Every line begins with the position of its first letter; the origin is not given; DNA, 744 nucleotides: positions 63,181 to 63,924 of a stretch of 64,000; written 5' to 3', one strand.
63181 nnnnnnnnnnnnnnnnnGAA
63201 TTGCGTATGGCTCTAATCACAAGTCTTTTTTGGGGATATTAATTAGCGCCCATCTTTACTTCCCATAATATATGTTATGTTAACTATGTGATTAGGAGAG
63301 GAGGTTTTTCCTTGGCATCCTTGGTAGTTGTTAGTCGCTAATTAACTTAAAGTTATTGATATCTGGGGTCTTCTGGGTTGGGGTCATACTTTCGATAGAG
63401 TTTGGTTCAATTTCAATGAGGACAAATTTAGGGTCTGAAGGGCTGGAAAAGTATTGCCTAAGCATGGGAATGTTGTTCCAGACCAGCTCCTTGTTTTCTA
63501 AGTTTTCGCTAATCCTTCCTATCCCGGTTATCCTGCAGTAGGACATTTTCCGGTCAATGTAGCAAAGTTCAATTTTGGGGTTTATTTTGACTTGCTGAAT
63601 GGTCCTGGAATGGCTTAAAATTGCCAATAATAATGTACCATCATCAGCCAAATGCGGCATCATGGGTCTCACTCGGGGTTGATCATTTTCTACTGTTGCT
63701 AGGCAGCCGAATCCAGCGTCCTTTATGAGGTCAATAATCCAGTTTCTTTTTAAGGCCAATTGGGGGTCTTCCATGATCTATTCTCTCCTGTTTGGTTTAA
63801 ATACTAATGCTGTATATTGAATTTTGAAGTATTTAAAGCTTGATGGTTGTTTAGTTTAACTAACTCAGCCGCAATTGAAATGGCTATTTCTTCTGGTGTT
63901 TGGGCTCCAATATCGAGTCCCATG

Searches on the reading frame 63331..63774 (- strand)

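Call 64: search_protein_families(library=pfam, proteins=[window:63331-63774:-], max_evalue=0.00001)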
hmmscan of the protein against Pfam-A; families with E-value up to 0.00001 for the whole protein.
window:63331-63774:- (147 aa): 2 families
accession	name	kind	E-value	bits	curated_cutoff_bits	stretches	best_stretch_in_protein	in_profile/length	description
PF01243.27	PNPOx_N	-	3.4e-13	50.5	28.1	1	15-129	7-118/120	Pyridoxamine 5'-phosphate oxidase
PF16242.11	Pyrid_ox_like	-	2e-12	47.3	28.8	1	13-126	6-121/149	Pyridoxamine 5'-phosphate oxidase like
